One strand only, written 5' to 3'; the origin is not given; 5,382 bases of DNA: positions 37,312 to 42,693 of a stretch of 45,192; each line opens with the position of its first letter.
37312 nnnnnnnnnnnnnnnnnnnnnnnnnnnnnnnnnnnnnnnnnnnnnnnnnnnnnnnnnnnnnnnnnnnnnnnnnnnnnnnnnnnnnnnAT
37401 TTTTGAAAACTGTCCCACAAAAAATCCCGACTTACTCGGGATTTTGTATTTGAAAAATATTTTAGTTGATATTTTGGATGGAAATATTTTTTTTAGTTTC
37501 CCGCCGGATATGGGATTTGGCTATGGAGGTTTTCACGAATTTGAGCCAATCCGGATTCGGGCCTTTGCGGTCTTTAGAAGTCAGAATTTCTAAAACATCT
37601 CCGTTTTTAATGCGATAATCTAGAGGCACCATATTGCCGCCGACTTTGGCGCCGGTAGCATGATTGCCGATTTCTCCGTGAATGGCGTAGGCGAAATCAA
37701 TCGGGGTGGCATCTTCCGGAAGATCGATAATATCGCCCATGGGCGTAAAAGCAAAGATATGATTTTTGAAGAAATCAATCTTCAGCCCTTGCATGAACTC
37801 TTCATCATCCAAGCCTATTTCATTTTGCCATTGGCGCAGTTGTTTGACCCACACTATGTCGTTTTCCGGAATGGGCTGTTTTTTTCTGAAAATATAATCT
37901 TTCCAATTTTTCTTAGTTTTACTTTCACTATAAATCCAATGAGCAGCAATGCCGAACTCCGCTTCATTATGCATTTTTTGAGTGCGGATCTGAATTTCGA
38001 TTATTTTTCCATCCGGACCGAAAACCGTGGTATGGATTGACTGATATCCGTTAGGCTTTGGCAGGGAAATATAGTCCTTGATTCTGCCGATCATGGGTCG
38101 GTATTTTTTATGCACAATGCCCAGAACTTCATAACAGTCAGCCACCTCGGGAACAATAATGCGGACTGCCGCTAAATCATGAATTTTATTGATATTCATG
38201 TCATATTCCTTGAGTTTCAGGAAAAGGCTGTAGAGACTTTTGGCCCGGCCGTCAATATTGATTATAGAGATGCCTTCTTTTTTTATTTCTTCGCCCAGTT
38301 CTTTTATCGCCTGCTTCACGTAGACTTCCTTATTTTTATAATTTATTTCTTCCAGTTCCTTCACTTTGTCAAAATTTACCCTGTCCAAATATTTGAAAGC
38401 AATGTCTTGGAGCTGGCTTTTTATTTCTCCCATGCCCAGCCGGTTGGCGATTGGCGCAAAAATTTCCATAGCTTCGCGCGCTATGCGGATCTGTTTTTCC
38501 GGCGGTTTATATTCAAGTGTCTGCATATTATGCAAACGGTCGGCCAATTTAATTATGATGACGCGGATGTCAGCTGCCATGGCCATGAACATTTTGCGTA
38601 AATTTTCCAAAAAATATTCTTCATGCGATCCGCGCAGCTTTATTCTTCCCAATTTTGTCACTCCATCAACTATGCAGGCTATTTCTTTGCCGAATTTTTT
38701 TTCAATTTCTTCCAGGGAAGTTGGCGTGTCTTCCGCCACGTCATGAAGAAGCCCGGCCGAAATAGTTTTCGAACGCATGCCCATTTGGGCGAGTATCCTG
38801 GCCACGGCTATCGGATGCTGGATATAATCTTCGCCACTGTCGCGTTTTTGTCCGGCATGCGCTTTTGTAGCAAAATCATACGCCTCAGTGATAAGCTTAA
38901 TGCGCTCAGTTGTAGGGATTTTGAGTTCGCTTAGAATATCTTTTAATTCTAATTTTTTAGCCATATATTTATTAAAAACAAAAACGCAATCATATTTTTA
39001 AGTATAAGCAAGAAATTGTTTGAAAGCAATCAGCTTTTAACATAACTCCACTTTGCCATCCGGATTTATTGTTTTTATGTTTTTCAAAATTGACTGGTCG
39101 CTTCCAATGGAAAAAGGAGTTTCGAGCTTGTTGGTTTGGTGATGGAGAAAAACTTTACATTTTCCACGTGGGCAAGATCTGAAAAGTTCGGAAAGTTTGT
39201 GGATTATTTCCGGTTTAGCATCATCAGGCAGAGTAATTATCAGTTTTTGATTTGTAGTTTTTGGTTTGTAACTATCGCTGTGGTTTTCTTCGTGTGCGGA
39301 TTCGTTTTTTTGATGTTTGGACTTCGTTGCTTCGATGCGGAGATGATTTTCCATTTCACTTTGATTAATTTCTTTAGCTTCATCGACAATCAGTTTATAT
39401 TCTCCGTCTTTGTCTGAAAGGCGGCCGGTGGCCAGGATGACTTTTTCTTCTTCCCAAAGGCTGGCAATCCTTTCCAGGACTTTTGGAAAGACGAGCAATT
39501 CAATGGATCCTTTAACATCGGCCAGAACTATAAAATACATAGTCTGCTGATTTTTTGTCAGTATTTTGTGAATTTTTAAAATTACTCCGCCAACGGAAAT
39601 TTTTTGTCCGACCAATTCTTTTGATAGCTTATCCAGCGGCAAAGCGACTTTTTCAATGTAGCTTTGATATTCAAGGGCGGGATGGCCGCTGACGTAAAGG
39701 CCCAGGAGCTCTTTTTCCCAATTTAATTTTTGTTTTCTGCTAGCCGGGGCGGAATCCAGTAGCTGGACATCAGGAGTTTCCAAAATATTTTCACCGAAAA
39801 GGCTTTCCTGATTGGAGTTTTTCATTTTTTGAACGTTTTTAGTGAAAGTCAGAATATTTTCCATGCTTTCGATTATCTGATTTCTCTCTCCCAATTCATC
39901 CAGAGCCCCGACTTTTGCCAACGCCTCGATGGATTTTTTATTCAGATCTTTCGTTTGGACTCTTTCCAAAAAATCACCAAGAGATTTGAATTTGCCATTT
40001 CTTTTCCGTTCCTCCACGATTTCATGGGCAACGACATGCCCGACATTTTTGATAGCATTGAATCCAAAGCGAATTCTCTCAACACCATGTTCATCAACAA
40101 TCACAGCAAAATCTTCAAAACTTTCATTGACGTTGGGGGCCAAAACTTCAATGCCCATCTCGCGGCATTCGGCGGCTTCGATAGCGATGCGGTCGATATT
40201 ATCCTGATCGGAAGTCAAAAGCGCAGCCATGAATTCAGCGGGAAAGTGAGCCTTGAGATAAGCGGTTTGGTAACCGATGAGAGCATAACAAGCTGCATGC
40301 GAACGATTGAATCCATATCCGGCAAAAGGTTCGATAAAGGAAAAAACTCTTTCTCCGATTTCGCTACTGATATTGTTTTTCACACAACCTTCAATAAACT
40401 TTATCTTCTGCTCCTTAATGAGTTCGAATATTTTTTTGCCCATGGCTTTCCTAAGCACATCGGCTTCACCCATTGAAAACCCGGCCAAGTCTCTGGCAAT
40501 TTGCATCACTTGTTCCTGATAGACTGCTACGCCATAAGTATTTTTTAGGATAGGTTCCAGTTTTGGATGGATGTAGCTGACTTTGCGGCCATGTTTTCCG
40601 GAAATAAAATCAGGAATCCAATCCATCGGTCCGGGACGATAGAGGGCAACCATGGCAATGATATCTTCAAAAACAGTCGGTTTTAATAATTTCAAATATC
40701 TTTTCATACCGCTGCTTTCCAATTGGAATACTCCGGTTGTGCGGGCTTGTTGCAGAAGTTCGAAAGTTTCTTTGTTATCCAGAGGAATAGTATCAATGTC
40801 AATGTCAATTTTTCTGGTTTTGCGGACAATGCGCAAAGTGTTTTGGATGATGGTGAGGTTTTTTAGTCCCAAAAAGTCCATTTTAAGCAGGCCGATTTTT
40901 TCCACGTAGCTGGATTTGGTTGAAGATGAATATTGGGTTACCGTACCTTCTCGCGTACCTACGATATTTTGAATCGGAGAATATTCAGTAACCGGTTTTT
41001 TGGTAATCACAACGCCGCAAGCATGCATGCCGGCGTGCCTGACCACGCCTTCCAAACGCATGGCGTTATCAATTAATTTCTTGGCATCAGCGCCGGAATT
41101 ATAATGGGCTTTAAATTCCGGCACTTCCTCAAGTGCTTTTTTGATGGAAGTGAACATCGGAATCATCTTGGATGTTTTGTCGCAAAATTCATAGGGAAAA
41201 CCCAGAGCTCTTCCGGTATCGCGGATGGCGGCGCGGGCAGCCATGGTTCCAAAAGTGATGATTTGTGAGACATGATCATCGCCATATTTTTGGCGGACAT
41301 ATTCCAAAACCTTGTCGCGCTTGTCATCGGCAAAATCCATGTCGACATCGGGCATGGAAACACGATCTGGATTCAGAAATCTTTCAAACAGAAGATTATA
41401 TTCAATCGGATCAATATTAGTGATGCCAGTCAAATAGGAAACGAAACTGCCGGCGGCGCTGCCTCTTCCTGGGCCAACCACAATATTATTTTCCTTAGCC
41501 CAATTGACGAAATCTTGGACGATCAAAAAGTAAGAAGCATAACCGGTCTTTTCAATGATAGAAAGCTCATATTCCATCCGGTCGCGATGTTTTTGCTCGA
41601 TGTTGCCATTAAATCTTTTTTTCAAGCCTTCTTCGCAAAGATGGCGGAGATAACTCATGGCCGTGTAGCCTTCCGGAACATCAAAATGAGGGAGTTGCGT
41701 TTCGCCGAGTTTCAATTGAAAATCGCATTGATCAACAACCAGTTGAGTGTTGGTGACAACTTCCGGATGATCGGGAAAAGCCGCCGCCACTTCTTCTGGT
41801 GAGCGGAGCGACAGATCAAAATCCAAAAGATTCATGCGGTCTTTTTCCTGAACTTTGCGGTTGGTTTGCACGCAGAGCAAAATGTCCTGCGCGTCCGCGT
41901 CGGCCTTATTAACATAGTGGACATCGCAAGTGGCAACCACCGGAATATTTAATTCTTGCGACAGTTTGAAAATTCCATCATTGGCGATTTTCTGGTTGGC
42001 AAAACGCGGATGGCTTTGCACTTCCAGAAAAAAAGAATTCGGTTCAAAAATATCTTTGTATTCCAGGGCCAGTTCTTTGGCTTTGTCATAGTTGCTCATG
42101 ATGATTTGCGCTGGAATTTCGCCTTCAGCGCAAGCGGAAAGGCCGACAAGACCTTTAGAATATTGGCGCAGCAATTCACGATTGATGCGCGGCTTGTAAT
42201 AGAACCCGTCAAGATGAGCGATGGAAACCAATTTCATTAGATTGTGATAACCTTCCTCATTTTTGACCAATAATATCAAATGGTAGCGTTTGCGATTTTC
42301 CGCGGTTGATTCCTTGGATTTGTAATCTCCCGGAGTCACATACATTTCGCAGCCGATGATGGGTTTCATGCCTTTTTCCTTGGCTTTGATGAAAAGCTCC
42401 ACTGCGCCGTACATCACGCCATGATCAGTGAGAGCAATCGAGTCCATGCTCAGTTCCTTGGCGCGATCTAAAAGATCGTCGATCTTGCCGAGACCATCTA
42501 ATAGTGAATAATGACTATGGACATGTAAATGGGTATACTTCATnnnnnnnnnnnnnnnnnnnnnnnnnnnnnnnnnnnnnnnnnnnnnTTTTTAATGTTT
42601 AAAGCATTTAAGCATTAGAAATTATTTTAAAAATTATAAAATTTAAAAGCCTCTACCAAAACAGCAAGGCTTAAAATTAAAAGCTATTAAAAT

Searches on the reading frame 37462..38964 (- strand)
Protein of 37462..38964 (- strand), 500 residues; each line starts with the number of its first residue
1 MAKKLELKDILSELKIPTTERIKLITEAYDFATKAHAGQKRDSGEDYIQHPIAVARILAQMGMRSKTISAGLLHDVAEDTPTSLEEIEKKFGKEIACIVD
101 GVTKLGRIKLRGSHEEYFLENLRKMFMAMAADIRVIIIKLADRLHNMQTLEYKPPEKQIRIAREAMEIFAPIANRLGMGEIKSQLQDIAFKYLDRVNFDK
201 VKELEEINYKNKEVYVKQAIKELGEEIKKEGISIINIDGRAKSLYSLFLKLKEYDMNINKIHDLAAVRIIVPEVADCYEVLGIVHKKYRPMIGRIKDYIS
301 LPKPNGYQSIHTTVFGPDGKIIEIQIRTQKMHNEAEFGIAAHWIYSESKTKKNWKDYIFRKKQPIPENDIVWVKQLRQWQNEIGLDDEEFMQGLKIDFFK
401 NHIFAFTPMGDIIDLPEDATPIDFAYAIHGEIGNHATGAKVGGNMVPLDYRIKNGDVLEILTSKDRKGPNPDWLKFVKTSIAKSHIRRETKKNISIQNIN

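Call 74: search_protein_families(library=pfam, proteins=[window:37462-38964:-], max_evalue=0.00001)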
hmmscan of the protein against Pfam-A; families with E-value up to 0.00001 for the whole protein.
window:37462-38964:- (500 aa): 4 families
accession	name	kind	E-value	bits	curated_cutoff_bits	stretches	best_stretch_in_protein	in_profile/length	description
PF13328.12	HD_4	-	1.4e-50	171.5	27.2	1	28-178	1-155/156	HD domain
PF04607.23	RelA_SpoT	-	1.7e-39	135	27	1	239-349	1-112/113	Region found in RelA / SpoT proteins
PF02824.27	TGS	-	1.6e-21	76.5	22.2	1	403-462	1-60/60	TGS domain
PF01966.28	HD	-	2.1e-13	51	22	1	47-147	1-116/116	HD domain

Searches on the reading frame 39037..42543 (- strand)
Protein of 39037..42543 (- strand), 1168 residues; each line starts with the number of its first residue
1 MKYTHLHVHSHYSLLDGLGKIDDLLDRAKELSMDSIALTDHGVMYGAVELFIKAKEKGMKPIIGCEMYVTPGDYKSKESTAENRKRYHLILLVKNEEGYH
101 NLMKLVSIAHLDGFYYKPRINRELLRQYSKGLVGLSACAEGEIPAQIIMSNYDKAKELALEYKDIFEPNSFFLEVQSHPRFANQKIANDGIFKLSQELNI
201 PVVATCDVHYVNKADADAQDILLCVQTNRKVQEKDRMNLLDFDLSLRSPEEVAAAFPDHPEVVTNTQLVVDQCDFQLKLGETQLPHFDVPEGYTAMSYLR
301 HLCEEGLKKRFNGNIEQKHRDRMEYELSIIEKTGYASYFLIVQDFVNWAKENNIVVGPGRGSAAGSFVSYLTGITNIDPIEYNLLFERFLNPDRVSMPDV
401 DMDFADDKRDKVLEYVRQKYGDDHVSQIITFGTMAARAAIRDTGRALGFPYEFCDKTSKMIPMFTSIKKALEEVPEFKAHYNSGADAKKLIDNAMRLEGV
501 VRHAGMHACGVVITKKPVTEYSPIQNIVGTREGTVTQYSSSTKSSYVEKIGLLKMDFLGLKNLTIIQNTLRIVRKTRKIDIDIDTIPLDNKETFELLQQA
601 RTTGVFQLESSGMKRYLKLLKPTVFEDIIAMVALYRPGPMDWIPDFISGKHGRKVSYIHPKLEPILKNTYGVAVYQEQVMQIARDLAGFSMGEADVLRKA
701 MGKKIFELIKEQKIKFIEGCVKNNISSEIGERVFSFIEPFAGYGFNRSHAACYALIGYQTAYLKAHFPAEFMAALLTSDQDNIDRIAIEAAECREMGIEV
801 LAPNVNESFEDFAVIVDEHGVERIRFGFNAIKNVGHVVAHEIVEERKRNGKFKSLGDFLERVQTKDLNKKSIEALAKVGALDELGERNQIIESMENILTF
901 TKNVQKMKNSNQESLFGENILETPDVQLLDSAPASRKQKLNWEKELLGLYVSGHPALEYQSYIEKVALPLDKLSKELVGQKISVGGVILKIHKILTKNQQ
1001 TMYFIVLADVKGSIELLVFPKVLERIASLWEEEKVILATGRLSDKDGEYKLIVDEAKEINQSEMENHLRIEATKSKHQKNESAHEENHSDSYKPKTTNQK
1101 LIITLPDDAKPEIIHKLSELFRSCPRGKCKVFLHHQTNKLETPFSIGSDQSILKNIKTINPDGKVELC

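Call 74: search_protein_families(library=pfam, proteins=[window:39037-42543:-], max_evalue=0.00001)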
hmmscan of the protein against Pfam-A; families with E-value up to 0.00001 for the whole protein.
window:39037-42543:- (1168 aa): 5 families
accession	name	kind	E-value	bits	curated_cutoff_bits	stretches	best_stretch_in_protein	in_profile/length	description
PF07733.18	DNA_pol3_alpha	-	1.1e-100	337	23.9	1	297-559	1-260/260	Bacterial DNA polymerase III alpha NTPase domain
PF17657.6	DNA_pol3_finger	-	1.6e-64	216.7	22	1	562-724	1-166/166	Bacterial DNA polymerase III alpha subunit finger domain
PF02811.25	PHP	-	3.1e-57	193.9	26.4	1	5-178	1-164/164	PHP domain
PF14579.12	HHH_6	-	4.8e-28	97.6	25.6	1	797-888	1-88/90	Helix-hairpin-helix motif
PF01336.31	tRNA_anti-codon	-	5.1e-10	39.6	27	1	983-1058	2-74/75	OB-fold nucleic acid binding domain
